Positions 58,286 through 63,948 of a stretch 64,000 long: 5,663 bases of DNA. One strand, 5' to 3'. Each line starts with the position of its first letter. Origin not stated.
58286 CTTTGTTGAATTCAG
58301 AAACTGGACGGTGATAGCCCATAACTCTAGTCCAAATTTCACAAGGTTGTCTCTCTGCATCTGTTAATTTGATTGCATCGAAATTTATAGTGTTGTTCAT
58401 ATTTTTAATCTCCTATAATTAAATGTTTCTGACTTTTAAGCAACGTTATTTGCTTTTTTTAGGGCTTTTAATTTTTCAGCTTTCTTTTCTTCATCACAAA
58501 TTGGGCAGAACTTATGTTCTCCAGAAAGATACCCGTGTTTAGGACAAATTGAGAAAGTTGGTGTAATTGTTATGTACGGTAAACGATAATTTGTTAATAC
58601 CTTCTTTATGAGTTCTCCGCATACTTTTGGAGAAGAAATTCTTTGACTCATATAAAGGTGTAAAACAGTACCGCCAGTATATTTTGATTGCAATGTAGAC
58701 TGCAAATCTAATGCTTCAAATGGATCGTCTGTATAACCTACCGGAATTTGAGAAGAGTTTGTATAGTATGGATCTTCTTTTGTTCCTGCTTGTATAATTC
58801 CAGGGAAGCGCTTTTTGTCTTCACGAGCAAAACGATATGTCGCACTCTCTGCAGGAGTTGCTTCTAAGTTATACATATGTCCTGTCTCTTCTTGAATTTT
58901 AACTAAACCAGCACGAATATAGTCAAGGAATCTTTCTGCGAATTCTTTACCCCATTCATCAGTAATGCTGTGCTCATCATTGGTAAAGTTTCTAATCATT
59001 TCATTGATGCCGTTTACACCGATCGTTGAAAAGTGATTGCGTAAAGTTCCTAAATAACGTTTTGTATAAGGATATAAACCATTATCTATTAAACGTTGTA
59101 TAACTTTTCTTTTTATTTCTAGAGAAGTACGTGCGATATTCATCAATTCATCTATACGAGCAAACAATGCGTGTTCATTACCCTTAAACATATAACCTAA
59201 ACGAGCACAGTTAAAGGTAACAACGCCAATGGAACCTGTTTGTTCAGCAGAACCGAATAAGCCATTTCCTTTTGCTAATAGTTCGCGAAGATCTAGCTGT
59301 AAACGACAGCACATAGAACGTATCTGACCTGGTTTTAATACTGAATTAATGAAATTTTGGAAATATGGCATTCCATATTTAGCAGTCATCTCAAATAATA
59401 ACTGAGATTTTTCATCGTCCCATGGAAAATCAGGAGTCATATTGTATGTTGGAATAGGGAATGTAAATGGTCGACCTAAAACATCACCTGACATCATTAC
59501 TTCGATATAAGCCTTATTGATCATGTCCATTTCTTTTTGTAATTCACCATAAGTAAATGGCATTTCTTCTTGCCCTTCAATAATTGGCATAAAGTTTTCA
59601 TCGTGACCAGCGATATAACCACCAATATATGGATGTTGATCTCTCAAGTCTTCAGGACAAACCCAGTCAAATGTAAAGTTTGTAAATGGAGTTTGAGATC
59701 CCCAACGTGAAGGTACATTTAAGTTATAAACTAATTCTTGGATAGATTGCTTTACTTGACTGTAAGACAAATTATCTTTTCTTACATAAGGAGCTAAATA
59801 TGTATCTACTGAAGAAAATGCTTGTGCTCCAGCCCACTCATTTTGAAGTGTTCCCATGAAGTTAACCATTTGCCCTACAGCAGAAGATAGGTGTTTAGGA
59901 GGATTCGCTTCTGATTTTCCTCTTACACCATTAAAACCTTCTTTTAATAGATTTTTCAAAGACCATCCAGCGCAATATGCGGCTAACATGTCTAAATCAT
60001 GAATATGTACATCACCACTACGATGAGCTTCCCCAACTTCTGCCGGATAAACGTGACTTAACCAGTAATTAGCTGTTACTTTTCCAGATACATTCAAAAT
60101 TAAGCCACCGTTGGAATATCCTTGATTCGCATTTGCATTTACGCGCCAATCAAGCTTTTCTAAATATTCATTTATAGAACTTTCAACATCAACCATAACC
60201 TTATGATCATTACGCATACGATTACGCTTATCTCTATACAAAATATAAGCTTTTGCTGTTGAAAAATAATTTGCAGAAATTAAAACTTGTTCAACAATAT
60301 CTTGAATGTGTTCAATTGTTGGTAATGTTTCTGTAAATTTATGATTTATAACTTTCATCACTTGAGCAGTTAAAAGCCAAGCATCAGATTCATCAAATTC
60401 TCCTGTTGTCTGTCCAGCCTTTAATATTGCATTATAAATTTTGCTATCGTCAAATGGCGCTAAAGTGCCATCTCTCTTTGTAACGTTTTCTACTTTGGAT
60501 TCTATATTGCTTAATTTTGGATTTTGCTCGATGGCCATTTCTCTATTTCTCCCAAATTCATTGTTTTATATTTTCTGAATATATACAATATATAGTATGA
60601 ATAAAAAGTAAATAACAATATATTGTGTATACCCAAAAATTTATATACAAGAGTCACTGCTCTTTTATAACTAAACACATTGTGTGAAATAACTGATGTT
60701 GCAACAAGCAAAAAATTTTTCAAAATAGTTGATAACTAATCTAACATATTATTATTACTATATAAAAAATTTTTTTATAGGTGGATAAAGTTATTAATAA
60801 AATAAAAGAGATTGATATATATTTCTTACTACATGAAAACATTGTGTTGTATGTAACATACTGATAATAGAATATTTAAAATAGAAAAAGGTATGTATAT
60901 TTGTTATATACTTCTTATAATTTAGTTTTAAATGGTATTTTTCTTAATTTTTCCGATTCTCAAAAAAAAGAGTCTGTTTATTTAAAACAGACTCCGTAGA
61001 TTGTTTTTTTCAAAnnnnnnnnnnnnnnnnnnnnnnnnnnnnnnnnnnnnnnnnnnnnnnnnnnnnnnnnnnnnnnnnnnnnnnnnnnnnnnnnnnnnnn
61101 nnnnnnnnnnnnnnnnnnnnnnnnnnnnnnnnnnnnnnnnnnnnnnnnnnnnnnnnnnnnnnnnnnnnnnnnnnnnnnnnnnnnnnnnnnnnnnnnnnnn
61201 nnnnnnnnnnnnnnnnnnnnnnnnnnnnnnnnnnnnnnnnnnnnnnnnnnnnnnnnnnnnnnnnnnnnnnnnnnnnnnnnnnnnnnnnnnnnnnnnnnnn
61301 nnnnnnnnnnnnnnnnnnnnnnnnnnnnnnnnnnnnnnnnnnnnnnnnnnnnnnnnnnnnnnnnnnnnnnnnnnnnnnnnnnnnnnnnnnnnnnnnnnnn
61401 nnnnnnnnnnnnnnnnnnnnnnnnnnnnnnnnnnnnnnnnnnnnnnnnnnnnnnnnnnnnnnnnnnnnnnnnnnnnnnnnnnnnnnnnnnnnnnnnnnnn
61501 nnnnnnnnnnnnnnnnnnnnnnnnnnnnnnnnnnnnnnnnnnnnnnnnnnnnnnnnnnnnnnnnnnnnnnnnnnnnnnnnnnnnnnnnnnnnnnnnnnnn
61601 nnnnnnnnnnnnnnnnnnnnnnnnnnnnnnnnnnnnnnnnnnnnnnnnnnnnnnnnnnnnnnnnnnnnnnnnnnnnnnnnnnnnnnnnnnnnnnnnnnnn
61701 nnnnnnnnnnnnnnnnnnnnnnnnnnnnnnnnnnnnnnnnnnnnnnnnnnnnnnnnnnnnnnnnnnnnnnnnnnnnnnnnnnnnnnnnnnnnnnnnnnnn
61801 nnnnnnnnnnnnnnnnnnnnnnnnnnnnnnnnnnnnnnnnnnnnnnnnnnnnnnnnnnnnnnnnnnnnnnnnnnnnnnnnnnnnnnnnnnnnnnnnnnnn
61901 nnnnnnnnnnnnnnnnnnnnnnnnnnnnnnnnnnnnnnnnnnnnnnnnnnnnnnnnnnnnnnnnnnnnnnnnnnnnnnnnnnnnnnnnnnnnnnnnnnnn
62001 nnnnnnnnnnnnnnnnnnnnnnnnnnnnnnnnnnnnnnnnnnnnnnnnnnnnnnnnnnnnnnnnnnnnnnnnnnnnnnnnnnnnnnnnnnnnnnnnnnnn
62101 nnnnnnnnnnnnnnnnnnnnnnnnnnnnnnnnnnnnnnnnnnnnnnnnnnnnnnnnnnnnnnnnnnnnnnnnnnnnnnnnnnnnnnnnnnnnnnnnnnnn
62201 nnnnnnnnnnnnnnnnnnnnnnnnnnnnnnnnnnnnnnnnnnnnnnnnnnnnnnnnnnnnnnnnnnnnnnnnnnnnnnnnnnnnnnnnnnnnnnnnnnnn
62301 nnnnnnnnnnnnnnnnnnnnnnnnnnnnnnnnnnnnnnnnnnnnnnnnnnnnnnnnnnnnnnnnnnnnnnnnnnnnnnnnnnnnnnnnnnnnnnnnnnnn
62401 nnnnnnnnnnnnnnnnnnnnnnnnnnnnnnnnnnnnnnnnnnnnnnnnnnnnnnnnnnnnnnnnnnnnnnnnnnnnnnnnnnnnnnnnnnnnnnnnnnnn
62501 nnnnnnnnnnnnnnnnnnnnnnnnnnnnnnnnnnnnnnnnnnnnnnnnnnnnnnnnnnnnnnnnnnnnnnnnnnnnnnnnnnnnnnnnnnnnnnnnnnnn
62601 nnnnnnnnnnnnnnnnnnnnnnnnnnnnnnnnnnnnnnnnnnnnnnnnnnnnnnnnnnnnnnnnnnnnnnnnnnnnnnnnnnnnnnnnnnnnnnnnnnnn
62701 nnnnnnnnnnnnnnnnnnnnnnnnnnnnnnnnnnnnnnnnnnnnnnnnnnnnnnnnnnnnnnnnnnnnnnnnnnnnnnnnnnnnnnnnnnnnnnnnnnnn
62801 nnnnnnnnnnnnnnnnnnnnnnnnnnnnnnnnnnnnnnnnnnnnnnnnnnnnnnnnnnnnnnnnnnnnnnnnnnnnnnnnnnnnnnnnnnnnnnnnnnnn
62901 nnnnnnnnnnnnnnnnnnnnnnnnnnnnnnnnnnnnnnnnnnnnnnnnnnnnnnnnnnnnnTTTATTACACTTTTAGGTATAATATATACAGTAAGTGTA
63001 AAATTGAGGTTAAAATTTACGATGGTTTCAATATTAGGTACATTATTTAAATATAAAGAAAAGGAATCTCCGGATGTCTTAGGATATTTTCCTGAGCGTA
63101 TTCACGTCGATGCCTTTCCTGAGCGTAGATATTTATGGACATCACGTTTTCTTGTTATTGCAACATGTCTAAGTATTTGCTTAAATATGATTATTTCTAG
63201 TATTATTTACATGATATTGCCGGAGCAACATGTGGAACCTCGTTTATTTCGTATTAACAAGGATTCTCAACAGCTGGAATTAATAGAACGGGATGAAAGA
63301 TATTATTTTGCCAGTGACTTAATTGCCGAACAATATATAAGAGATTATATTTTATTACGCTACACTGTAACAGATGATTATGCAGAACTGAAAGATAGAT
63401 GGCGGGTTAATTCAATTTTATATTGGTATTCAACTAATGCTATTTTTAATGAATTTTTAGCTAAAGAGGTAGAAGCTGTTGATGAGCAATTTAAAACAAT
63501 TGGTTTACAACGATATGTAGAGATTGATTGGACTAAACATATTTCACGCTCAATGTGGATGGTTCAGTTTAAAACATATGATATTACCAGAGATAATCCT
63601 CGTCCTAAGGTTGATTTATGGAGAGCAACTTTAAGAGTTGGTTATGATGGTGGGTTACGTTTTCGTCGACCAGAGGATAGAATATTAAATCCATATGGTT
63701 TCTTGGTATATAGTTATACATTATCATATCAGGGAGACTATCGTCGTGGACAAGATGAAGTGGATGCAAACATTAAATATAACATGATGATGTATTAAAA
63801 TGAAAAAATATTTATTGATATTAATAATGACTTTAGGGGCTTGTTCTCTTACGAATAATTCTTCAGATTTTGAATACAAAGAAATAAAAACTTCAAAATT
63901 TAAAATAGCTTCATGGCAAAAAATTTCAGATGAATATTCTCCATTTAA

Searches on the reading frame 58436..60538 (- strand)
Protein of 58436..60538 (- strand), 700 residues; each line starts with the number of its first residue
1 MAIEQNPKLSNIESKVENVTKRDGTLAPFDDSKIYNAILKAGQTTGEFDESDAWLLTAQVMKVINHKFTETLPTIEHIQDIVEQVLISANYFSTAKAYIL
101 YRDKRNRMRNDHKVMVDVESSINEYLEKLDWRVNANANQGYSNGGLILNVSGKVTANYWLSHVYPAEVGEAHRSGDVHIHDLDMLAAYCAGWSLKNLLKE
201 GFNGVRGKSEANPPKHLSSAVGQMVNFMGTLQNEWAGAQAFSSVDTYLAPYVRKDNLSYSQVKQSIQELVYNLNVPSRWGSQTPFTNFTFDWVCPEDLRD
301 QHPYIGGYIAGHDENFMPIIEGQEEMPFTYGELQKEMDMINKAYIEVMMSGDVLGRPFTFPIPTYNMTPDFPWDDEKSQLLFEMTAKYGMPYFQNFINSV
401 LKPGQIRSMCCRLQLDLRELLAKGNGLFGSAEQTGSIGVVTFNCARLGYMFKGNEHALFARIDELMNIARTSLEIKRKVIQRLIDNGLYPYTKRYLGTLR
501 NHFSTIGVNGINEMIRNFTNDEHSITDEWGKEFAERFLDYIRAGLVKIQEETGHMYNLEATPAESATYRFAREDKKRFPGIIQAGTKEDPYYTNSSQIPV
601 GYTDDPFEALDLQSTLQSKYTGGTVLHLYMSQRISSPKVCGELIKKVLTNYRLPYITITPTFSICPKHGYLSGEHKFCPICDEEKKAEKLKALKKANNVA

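Call 97: search_protein_families(library=pfam, proteins=[window:58436-60538:-], max_evalue=0.0001)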
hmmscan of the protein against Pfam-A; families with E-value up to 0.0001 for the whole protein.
window:58436-60538:- (700 aa): 2 families
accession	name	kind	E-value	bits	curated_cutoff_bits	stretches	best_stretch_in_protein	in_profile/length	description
PF13597.11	NRDD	-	1.3e-177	592.3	26.2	1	136-688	2-534/562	Anaerobic ribonucleoside-triphosphate reductase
PF03477.21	ATP-cone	-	1.4e-24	86.9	25.8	1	18-106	2-87/88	ATP cone domain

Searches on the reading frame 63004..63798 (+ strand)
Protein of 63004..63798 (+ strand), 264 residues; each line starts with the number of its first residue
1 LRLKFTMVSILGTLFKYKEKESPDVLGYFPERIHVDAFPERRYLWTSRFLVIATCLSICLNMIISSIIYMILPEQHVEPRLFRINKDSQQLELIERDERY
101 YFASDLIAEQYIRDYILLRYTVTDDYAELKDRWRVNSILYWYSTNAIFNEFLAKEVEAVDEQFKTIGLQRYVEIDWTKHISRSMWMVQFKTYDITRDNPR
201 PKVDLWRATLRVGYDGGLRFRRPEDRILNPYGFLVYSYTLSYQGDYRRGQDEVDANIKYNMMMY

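Call 97: search_protein_families(library=pfam, proteins=[window:63004-63798:+], max_evalue=0.0001)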
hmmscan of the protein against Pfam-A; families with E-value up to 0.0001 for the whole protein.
window:63004-63798:+ (264 aa): 1 family
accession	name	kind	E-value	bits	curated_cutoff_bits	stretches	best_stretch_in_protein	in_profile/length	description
PF04335.19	VirB8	-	4.8e-17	62.9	23.2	1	48-239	18-209/213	VirB8 protein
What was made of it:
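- T4SS genes are scattered: a third virB8 lies at 63022-63798 (call 97).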

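Call 106: find_encoding_contigs(protein=window:63022-63798:+, flank=10000, max_places=3)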
Protein window:63022-63798:+ (258 aa): 18 contigs read that carry it; 3 places shown.
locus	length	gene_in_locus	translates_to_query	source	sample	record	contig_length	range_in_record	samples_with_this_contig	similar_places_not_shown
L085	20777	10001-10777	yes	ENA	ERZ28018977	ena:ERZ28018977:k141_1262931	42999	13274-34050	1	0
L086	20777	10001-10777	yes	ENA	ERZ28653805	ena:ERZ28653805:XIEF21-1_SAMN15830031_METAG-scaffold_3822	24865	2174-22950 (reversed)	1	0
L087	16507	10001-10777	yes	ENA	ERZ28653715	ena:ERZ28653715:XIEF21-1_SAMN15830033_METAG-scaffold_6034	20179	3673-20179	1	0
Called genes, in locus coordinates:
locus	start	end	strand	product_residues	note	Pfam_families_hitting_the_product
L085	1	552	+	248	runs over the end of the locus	PF00005:ABC_tran, PF12399:BCA_ABC_TP_C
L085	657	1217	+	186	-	PF02482:Ribosomal_S30AE, PF16321:Ribosom_S30AE_C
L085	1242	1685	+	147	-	PF00359:PTS_EIIA_2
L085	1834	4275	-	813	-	PF02518:HATPase_c, PF00204:DNA_gyraseB, PF01751:Toprim, PF18053:GyrB_insert (faint), PF00986:DNA_gyraseB_C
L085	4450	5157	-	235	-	PF13353:Fer4_12, PF04055:Radical_SAM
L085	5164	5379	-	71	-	PF13597:NRDD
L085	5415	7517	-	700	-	PF03477:ATP-cone, PF13597:NRDD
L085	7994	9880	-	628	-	-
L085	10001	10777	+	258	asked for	PF04335:VirB8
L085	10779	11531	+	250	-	-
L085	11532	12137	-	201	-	PF01914:MarC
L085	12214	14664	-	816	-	PF03030:H_PPase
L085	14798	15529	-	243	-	PF23745:ANK_LRRK2 (faint), PF12796:Ank_2, PF13606:Ank_3 (faint), PF13637:Ank_4 (weak), PF12796:Ank_2, PF13857:Ank_5 (weak), PF00023:Ank (weak)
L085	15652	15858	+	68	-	-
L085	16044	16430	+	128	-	-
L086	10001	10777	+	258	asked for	PF04335:VirB8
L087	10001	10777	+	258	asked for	PF04335:VirB8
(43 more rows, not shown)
